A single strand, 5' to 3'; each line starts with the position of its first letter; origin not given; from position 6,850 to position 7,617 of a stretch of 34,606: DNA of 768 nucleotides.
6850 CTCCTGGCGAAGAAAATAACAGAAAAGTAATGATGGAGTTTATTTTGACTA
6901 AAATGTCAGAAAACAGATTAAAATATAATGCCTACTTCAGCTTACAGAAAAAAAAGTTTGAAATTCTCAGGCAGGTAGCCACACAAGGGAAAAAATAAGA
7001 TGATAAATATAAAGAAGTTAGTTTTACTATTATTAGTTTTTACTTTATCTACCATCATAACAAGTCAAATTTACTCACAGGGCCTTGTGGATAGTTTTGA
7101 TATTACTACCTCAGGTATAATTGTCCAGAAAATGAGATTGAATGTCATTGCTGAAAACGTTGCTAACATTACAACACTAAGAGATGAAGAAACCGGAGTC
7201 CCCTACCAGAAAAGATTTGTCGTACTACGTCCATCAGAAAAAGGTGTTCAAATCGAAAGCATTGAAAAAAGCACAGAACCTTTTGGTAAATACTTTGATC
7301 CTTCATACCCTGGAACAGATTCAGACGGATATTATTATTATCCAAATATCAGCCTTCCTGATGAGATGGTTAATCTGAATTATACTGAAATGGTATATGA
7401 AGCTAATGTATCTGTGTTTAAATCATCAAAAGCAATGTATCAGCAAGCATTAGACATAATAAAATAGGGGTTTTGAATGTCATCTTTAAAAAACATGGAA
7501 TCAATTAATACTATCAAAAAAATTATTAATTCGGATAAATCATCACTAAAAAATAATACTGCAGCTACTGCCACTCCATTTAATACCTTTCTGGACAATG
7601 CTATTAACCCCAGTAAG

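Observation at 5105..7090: Sec-signal-like N-termini on proteins that are normally flagellar type III substrates (FlgJ-like, FlgB, FlgC and the first rod paralog)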

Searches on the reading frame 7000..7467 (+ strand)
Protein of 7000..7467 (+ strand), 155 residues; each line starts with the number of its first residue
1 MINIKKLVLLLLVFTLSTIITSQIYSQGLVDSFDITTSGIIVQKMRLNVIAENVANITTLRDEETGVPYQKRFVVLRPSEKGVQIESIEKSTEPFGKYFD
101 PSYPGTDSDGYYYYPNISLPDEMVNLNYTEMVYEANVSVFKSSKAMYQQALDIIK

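Call 3: search_protein_families(library=pfam, proteins=[window:7000-7467:+], max_evalue=0.01)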
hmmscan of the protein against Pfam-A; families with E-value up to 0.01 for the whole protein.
window:7000-7467:+ (155 aa): 1 family
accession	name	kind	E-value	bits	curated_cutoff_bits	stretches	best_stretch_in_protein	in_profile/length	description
PF06429.18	Flg_bbr_C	-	2.2e-05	24.3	23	1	110-152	3-45/46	Flagellar basal body rod FlgEFG protein C-terminal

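Call 5: find_homologous_proteins(query=window:7000-7467:+, max_evalue=0.001)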
Query window:7000-7467:+ (155 aa): 6 proteins with E <= 0.001 among 33 candidates.
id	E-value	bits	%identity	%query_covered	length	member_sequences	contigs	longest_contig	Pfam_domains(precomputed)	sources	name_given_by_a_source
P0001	1.7e-93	328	100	100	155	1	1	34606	-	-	-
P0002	9.7e-58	212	61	98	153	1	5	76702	-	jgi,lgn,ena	jgi:flagellar basal-body rod protein FlgC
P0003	3.2e-47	178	56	94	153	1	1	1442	PF06429.19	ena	-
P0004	1.5e-45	172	51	95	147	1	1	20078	-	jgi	jgi:flagellar basal-body rod protein FlgC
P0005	1.4e-44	169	53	94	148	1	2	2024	PF06429.19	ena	-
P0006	8.6e-36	141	57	70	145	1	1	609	PF02844.22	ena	-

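Call 9: find_encoding_contigs(protein=P0002, flank=10000, max_places=5)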
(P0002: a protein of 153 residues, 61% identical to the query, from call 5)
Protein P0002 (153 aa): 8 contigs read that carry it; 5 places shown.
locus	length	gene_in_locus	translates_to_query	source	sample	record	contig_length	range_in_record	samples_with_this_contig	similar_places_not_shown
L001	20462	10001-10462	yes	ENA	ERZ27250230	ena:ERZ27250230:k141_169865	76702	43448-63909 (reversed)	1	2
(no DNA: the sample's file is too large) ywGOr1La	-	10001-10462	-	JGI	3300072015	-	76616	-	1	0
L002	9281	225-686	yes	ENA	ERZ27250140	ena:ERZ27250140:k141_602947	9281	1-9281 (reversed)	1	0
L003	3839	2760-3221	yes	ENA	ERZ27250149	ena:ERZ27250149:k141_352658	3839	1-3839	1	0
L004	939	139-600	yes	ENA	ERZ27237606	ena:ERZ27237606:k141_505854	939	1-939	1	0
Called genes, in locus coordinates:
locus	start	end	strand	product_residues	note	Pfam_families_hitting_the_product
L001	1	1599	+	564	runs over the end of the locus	PF02636:Methyltransf_28, PF07719:TPR_2 (faint)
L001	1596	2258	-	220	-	PF02666:PS_Dcarbxylase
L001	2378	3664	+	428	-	PF02120:Flg_hook (faint)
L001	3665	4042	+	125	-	PF01312:Bac_export_2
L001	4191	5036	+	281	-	PF22692:LlgE_F_G_D1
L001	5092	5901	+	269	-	PF22692:LlgE_F_G_D1, PF06429:Flg_bbr_C (weak)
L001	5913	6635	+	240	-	PF13144:ChapFlgA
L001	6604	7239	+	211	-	PF02107:FlgH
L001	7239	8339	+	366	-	PF02119:FlgI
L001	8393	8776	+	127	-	-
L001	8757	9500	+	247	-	PF04542:Sigma70_r2, PF08281:Sigma70_r4_2 (weak), PF04545:Sigma70_r4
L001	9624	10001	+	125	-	-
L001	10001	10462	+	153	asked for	-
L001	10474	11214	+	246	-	PF02049:FliE (weak)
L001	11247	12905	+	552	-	PF01514:YscJ_FliF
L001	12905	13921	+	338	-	PF14841:FliG_M (faint), PF14842:FliG_N (faint)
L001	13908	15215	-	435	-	PF20154:LNT_N, PF00795:CN_hydrolase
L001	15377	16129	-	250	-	-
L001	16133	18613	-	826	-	-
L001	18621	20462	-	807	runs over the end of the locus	PF07719:TPR_2 (faint), PF12895:ANAPC3 (faint), PF13174:TPR_6 (faint), PF13371:TPR_9 (faint), PF13424:TPR_12 (faint), PF13428:TPR_14 (faint), PF13432:TPR_16 (faint), PF14559:TPR_19 (faint), +14 more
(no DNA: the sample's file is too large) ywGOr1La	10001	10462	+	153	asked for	-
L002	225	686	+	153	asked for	-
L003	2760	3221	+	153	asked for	-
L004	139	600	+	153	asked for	-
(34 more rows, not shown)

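Call 10: find_encoding_contigs(protein=P0004, flank=10000, max_places=3)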
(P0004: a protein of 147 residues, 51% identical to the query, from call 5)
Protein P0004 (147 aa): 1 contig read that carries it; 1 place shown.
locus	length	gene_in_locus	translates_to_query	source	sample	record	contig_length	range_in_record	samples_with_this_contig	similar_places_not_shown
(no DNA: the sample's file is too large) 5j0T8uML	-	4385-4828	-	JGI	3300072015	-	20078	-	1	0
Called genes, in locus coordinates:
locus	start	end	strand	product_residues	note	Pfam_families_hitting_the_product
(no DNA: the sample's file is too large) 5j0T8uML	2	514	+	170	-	PF22692:LlgE_F_G_D1, PF06429:Flg_bbr_C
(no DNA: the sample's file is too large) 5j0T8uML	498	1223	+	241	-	PF13144:ChapFlgA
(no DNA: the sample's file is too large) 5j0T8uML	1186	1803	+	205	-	PF02107:FlgH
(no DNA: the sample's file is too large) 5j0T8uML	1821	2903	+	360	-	PF02119:FlgI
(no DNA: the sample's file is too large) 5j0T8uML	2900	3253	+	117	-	PF10135:Rod-binding (weak)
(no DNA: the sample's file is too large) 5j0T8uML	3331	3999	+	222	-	PF04542:Sigma70_r2, PF04545:Sigma70_r4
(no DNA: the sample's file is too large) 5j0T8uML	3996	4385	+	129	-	-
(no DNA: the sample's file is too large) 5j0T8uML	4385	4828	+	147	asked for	-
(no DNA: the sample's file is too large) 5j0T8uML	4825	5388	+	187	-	-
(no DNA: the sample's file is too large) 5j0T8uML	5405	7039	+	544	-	PF01514:YscJ_FliF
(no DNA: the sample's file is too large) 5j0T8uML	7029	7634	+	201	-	PF14841:FliG_M (faint), PF14842:FliG_N (faint)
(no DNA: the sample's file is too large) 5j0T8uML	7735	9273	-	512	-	PF00481:PP2C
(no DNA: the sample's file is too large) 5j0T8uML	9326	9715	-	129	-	PF03692:CxxCxxCC (faint)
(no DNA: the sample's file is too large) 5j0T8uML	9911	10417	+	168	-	-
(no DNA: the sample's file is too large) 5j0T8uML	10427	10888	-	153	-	PF11068:YlqD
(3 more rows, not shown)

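Call 12: find_related_loci(query=A1, collection=genome_contigs, flank=6000)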
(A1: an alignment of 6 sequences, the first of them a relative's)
Query A1 (155 aa) in genome_contigs; peptide patterns used: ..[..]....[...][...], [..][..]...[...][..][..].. (x = any residue, [..] = any of these).
118 stretches matched a pattern; 32 encode a relative of the query (tblastn E <= 1e-3); 32 distinct loci.
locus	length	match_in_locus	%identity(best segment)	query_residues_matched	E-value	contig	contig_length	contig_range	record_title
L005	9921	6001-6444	53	4-155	3e-56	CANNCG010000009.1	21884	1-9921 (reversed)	MAG: bacterium isolate ZH-15may19-98 genome assembly, contig: ZH-15May19-c5714, whole genome shotgun sequence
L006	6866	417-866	55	4-155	8e-55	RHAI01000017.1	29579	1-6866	MAG: bacterium isolate WBA_2_294 contig_100_16, whole genome shotgun sequence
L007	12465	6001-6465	52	3-155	6e-54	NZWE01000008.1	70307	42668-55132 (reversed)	MAG: Actinomycetota bacterium isolate NAT535 MHASMcontig_1688466, whole genome shotgun sequence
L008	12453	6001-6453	50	6-155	3e-53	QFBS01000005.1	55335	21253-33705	Candidatus Marinamargulisbacteria bacterium SCGC AG-410-N11 AG-410-N11_5, whole genome shotgun sequence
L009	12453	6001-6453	50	2-155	2e-53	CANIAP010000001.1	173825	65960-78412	MAG: bacterium isolate RE-9nov16-181 genome assembly, contig: RE-9nov16-C63, whole genome shotgun sequence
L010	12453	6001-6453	48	5-155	5e-53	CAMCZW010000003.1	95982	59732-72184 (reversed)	MAG: bacterium UBP8_UBA817 isolate MH-08apr19-105 genome assembly, contig: MH-08apr19-C412, whole genome shotgun sequenc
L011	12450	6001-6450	50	1-155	5e-53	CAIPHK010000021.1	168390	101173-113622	uncultured bacterium isolate KT_bin-0310 genome assembly, contig: bin-0310:21/46, whole genome shotgun sequence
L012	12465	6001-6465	48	3-155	2e-52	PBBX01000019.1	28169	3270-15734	MAG: bacterium isolate SP4154 MHASMcontig_1530445, whole genome shotgun sequence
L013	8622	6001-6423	53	12-152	8e-52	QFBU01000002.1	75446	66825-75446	Candidatus Marinamargulisbacteria bacterium SCGC AAA071-K20 AAA071-K20_2, whole genome shotgun sequence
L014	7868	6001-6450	47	4-155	3e-51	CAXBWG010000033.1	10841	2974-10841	MAG TPA_asm: uncultured bacterium isolate SRR3724469_concoct_20 genome assembly, contig: ERZ4200972.2673, whole genome s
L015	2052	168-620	48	5-155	5e-52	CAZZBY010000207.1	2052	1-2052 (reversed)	MAG TPA_asm: uncultured Candidatus Marinamargulisbacteria bacterium isolate SRP150892_co2_120 genome assembly, contig: N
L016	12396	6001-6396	54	25-155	6e-51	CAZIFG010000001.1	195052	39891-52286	MAG TPA_asm: uncultured Rickettsiales bacterium isolate SRP150892_co2_165 genome assembly, contig: NODE_45_length_195052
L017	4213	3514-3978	47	4-155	5e-51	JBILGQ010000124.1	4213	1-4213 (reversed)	MAG: Candidatus Marinamargulisbacteria bacterium isolate ME2016-09-28_3300042471_group7_bin20 Rohwer_bin1465_scaffold_31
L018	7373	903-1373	47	3-155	3e-50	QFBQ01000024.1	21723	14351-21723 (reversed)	Candidatus Marinamargulisbacteria bacterium SCGC AG-343-D04 AG-343-D04_24, whole genome shotgun sequence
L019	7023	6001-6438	48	5-155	3e-50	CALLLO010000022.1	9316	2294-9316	MAG: uncultured Candidatus Marinamargulisbacteria bacterium isolate S3_Bin_Bin_107_1 genome assembly, contig: c_00000396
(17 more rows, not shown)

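Call 30: search_protein_families(library=pfam, proteins=[L001:12905-13921:+, L001:2378-3664:+, L001:3665-4042:+], max_evalue=10)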
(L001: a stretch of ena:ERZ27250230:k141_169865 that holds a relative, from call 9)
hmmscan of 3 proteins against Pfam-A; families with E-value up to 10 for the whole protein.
L001:12905-13921:+ (338 aa): 8 families
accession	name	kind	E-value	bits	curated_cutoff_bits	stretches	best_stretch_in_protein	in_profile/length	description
PF14842.11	FliG_N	-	1.7e-06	29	25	1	2-73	2-74/104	FliG N-terminal domain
PF14841.11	FliG_M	-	6.5e-06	26.7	25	1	122-164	1-43/76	FliG middle domain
PF03448.22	MgtE_N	-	0.0008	20.3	25.9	1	121-164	2-45/102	MgtE intracellular N domain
PF18215.6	Rtt106_N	-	0.031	14.3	26.3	1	154-189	4-38/45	Histone chaperone Rtt106 N-terminal domain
PF01706.21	FliG_C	-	0.045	14.5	23.3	1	115-174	23-81/108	FliG C-terminal domain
PF20255.3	DUF6606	-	0.069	12.9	27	1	3-62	142-201/267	Family of unknown function (DUF6606)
PF04666.19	MGAT4_cons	-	0.11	11.8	51.5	1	131-184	67-120/280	MGAT4 conserved region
PF20285.3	CTD9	-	1.6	9.7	27.9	1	126-162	31-67/113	C-terminal domain 9 of the ABC-three component (ABC-3C) systems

L001:2378-3664:+ (428 aa): 4 families
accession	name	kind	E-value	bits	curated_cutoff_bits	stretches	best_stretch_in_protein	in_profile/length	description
PF02120.21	Flg_hook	-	2e-05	24.7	29.8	1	329-388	4-63/85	Flagellar hook-length control protein FliK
PF24531.2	ANC1_spectrin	-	0.022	15.6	27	1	233-285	37-88/95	Nuclear anchorage protein 1, spectrin repeat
PF12329.13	TMF_DNA_bd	-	0.33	11.4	35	1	204-229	29-54/74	TATA element modulatory factor 1 DNA binding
PF14792.12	DNA_pol_B_palm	-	4.4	8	25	1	312-346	37-72/113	DNA polymerase beta palm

L001:3665-4042:+ (125 aa): 2 families
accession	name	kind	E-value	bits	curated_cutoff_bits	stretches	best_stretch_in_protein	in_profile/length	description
PF01312.24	Bac_export_2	-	1e-20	74.7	24.4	1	31-103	262-335/335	FlhB HrpN YscU SpaS Family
PF20306.3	Sp-DndD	-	0.02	15.5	27.2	1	25-48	2-25/51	Small protein found in certain Dnd DNA modification systems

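Call 31: search_protein_representatives(alignment_id=A2)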
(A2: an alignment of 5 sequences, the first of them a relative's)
Query: 5 sequences, 153 profile positions. Proteins with E-value up to 0.001 (for the whole library): 3169; up to 1e-10: 932; up to 1e-30: 15. The best 150 are listed.
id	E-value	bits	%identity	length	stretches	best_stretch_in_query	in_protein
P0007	8.8e-57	207.6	-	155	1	4-153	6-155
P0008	1.6e-45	171.0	-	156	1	7-153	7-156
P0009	6.9e-43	162.4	-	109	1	45-153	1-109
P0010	1.1e-42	161.7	-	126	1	2-112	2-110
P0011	4.1e-41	156.7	-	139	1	25-153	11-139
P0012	1.5e-40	154.8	-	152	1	7-153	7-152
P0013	3.8e-40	153.5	-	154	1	8-153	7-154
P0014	4.7e-37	143.5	-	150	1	9-153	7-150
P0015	5.7e-37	143.2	-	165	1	4-153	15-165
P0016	3.2e-35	137.5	-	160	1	8-153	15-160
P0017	3.9e-35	137.3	-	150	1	3-150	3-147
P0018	5.2e-33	130.4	-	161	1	9-153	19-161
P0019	1.1e-32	129.3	-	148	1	9-151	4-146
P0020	7.6e-32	126.6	-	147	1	12-153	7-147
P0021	5.5e-31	123.8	-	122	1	32-153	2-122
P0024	1.9e-28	115.6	-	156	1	6-151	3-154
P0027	6.2e-26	107.4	-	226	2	68-150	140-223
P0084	1.6e-21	93.0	-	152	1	9-153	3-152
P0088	2.5e-21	92.4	-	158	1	5-153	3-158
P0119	1.6e-20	89.8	-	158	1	7-152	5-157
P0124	2.2e-20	89.3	-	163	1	14-151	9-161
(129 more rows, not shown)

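Call 35: list_cluster_members(proteins=[P0008, P0012, P0015, P0017, P0024, P0027, P0084, P0088, P0119, P0124])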
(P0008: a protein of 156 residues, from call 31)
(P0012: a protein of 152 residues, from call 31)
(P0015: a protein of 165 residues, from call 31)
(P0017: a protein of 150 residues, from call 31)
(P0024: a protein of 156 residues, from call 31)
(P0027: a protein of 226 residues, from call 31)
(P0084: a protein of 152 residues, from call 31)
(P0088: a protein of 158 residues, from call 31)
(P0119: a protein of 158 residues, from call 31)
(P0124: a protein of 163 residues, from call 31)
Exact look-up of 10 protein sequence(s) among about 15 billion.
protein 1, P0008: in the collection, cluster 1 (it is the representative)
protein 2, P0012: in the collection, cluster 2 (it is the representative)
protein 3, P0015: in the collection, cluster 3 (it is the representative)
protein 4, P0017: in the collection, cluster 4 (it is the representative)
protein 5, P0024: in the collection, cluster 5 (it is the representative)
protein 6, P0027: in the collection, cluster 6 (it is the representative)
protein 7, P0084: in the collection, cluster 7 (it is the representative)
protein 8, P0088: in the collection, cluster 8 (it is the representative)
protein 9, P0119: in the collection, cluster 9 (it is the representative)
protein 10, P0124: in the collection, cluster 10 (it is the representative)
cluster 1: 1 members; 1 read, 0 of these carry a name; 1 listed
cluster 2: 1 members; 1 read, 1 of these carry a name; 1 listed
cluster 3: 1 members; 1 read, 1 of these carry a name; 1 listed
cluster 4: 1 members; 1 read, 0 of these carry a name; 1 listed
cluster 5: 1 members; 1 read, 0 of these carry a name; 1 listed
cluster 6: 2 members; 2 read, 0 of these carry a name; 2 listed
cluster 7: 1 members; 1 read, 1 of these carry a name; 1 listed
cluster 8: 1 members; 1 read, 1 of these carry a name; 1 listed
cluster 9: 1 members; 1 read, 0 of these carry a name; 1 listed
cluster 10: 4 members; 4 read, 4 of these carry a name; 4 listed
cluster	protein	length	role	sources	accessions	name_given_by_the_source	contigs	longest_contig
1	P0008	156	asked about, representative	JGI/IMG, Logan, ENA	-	-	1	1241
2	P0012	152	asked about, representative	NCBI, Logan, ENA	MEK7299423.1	MAG: flagellar basal body rod protein FlgC [Candidatus Margulisiibacteriota bacterium]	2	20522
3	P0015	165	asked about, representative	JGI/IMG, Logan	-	flagellar basal body rod protein FlgC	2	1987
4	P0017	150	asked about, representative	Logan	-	-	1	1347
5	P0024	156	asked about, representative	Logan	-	-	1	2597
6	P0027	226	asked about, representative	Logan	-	-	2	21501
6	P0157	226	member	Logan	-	-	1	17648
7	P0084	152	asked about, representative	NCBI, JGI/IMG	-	flagellar basal-body rod protein FlgC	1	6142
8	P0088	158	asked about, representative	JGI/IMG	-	flagellar basal-body rod protein FlgC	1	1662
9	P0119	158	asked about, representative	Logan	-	-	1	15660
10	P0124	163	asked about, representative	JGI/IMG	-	flagellar basal-body rod protein FlgC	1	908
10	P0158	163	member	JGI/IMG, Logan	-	flagellar basal-body rod protein FlgC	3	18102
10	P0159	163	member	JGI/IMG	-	flagellar basal-body rod protein FlgC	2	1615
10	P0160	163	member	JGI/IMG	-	flagellar basal-body rod protein FlgC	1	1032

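Call 36: find_encoding_contigs(protein=P0119, flank=10000, max_places=2)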
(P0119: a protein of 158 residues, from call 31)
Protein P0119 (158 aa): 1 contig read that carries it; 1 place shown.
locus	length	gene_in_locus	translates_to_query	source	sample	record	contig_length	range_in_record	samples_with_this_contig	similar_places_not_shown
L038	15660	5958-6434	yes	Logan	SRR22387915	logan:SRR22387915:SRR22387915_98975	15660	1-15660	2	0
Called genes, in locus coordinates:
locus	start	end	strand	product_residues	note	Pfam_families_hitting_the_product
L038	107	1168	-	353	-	PF03562:MltA, PF06725:3D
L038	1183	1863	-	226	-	PF04280:Tim44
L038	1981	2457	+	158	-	PF02556:SecB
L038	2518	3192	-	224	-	PF01569:PAP2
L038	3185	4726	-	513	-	PF02366:PMT, PF13231:PMT_2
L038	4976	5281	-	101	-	-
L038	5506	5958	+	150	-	PF00460:Flg_bb_rod (weak)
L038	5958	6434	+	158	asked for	PF06429:Flg_bbr_C (weak)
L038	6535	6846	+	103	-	PF02049:FliE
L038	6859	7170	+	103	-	PF01313:Bac_export_3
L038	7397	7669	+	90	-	PF00216:Bac_DNA_binding, PF18291:HU-HIG (weak)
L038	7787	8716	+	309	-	PF07549:Sec_GG, PF02355:SecD_SecF_C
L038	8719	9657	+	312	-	PF06574:FAD_syn, PF01687:Flavokinase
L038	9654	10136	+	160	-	PF01252:Peptidase_A8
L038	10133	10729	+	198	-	PF11233:DUF3035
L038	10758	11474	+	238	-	PF07722:Peptidase_C26, PF00117:GATase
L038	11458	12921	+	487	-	PF00675:Peptidase_M16, PF05193:Peptidase_M16_C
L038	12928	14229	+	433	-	PF00675:Peptidase_M16, PF05193:Peptidase_M16_C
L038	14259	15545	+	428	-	PF00342:PGI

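Call 37: find_encoding_contigs(protein=P0027, flank=10000, max_places=2)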
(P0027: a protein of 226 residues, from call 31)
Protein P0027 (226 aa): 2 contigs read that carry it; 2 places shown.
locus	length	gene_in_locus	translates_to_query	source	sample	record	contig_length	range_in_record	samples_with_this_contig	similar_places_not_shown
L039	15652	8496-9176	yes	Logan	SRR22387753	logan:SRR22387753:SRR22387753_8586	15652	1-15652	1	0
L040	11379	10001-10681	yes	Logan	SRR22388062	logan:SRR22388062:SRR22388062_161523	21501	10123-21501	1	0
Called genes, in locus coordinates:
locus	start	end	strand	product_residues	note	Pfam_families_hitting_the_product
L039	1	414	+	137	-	?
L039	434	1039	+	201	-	PF01464:SLT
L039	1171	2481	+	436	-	PF02120:Flg_hook (weak)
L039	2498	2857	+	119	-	PF01312:Bac_export_2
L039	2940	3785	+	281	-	PF22692:LlgE_F_G_D1, PF06429:Flg_bbr_C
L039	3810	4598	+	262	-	PF00460:Flg_bb_rod (weak), PF22692:LlgE_F_G_D1, PF06429:Flg_bbr_C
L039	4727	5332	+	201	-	PF13144:ChapFlgA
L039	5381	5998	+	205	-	PF02107:FlgH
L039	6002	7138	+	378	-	PF02119:FlgI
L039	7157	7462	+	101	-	PF10135:Rod-binding (faint)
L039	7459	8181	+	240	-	PF04542:Sigma70_r2, PF04545:Sigma70_r4, PF08281:Sigma70_r4_2 (weak)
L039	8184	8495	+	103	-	PF00460:Flg_bb_rod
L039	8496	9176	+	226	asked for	PF06429:Flg_bbr_C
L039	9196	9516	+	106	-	PF02049:FliE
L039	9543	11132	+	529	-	PF01514:YscJ_FliF, PF08345:YscJ_FliF_C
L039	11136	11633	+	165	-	PF14842:FliG_N (weak), PF14841:FliG_M (faint)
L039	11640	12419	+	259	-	PF02108:FliH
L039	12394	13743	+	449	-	PF02874:ATP-synt_ab_N, PF00006:ATP-synt_ab, PF18269:T3SS_ATPase_C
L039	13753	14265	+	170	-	PF02050:FliJ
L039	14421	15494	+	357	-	-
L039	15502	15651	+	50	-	?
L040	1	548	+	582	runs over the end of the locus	PF00587:tRNA-synt_2b, PF04073:tRNA_edit, PF03129:HGTP_anticodon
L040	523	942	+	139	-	PF01894:YjbQ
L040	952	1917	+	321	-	PF01073:3Beta_HSD, PF01370:Epimerase, PF02719:Polysacc_synt_2, PF04321:RmlD_sub_bind, PF05368:NmrA (weak), PF07993:NAD_binding_4, PF13460:NAD_binding_10, PF16363:GDP_Man_Dehyd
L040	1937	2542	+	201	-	PF01464:SLT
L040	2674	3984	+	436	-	-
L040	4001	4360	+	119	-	PF01312:Bac_export_2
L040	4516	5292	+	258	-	PF22692:LlgE_F_G_D1, PF06429:Flg_bbr_C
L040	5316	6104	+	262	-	PF00460:Flg_bb_rod (weak), PF22692:LlgE_F_G_D1, PF06429:Flg_bbr_C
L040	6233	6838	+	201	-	PF13144:ChapFlgA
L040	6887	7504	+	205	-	PF02107:FlgH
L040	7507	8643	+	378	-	PF02119:FlgI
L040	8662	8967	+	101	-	PF10135:Rod-binding (faint)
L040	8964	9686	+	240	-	PF04542:Sigma70_r2, PF08281:Sigma70_r4_2 (weak), PF04545:Sigma70_r4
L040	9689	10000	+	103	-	PF00460:Flg_bb_rod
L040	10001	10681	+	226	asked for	PF06429:Flg_bbr_C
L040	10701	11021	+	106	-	PF02049:FliE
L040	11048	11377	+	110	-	?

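Call 45: find_encoding_contigs(protein=P0012, flank=10000, max_places=1)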
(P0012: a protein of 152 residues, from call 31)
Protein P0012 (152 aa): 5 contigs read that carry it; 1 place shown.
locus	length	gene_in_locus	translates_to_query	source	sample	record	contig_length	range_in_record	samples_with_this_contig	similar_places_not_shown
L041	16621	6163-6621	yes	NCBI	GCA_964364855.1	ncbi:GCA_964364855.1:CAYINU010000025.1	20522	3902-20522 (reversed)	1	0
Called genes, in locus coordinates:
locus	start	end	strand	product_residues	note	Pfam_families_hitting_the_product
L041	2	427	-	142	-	?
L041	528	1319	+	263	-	PF22692:LlgE_F_G_D1 (weak)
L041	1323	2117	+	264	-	PF22692:LlgE_F_G_D1, PF06429:Flg_bbr_C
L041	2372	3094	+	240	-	PF13144:ChapFlgA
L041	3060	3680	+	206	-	PF02107:FlgH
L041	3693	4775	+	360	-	PF02119:FlgI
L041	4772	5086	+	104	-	PF10135:Rod-binding (faint)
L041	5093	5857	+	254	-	PF04542:Sigma70_r2, PF08281:Sigma70_r4_2, PF04545:Sigma70_r4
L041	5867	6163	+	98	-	PF00460:Flg_bb_rod (weak)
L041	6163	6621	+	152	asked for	PF06429:Flg_bbr_C (weak)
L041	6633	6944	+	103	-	PF02049:FliE (weak)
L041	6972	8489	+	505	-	PF01514:YscJ_FliF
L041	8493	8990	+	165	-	-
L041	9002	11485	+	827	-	PF07517:SecA_DEAD, PF00270:DEAD (weak), PF01043:SecA_PP_bind, PF21090:P-loop_SecA, PF07516:SecA_SW, PF02810:SEC-C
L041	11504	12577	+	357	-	PF03462:PCRF, PF00472:RF-1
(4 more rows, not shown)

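Call 46: find_encoding_contigs(protein=P0158, flank=10000, max_places=1)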
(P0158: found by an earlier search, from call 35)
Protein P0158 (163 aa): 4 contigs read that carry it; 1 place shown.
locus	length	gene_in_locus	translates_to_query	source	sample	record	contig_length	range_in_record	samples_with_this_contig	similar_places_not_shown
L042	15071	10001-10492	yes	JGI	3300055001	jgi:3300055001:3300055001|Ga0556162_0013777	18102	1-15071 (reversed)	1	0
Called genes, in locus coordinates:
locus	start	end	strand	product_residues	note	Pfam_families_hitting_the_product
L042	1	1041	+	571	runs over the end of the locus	PF00587:tRNA-synt_2b, PF04073:tRNA_edit, PF03129:HGTP_anticodon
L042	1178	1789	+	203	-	PF01464:SLT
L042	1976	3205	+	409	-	PF02120:Flg_hook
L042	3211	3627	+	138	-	PF01312:Bac_export_2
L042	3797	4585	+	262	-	PF22692:LlgE_F_G_D1, PF06429:Flg_bbr_C (weak)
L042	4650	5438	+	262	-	PF22692:LlgE_F_G_D1, PF06429:Flg_bbr_C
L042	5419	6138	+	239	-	PF13144:ChapFlgA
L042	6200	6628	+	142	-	PF02261:Asp_decarbox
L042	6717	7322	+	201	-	PF02107:FlgH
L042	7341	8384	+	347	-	PF02119:FlgI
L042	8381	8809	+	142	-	-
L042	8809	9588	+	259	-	PF04542:Sigma70_r2, PF08281:Sigma70_r4_2, PF04545:Sigma70_r4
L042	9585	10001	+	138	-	-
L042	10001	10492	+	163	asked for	PF06429:Flg_bbr_C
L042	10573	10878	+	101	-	PF02049:FliE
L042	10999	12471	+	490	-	PF01514:YscJ_FliF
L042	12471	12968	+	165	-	PF14842:FliG_N (weak), PF14841:FliG_M (faint)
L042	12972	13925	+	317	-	PF01991:vATP-synt_E (weak), PF02108:FliH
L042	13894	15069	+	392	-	?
